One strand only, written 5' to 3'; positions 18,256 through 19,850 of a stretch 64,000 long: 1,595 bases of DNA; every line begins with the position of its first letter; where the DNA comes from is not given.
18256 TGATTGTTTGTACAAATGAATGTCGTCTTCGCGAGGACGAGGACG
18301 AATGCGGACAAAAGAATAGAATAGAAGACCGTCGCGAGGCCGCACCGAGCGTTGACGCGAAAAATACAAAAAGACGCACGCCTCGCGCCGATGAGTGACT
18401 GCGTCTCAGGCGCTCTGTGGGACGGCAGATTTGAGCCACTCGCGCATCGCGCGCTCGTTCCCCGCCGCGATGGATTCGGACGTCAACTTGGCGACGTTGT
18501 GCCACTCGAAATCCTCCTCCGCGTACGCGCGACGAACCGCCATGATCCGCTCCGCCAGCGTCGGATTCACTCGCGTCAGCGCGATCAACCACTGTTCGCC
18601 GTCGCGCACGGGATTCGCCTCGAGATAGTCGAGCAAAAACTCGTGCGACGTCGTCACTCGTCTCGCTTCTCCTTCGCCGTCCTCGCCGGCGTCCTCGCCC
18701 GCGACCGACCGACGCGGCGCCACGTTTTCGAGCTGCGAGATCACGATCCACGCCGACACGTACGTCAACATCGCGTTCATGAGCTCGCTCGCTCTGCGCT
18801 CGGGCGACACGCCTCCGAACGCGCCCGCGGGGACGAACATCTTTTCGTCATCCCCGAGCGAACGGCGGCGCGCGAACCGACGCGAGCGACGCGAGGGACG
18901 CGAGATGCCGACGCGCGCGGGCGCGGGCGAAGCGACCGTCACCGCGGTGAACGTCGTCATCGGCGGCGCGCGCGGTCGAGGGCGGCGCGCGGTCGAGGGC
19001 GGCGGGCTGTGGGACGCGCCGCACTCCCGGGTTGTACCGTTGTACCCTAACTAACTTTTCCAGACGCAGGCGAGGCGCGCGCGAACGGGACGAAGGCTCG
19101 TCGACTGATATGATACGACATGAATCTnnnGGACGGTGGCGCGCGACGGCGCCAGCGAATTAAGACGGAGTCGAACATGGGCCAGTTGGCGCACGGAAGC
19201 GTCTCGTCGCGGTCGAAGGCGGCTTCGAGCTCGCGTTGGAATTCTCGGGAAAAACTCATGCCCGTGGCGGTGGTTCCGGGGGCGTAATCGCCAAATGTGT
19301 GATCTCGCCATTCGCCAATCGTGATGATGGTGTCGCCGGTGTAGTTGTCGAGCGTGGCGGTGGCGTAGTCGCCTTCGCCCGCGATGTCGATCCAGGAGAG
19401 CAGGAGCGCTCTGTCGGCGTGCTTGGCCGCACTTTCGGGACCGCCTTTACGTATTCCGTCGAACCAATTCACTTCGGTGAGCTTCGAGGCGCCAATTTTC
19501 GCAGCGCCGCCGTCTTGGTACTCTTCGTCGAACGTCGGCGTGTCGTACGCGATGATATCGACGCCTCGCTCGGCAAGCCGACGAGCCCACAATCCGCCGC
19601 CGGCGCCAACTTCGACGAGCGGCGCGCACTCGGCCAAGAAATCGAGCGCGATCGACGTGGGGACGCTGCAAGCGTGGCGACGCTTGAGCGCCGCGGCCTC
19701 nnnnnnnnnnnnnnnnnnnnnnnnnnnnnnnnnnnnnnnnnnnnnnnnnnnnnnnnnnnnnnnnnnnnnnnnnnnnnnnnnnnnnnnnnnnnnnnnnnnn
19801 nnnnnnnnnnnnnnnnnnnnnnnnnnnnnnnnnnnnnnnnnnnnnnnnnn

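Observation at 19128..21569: Single ORF combining a SET (Rubisco-LSMT-like) lysine methyltransferase with a Rossmann-fold class I methyltransferase domain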

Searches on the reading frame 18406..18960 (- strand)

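Call 36: search_protein_families(library=pfam, proteins=[window:18406-18960:-], max_evalue=0.001)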
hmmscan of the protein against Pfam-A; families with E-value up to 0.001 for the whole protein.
window:18406-18960:- (184 aa): 1 family
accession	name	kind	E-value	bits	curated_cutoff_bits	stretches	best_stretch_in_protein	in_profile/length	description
PF02341.20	RbcX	-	6e-15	55.9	27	1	107-177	39-107/111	RbcX protein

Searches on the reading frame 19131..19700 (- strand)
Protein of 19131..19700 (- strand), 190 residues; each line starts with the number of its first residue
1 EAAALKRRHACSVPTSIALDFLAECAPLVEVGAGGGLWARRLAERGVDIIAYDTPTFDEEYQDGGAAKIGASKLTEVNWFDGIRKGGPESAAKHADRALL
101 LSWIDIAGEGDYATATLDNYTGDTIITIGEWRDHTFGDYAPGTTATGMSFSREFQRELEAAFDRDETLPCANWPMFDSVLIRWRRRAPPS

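Call 50: search_dna_similar(query=window:19131-19700:-, collection=phages, mode=protein, max_evalue=0.001, max_rows=25)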
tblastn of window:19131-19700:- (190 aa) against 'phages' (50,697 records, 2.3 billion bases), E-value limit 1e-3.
No match.
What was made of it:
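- Closest known: phrog_19090 and the viral 'class I SAM-dependent methyltransferase' proteins. Different: Their function is unknown. tblastn of the window domain against phage genomes finds nothing directly (call 50).
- Tried and rejected: No match (call 50).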
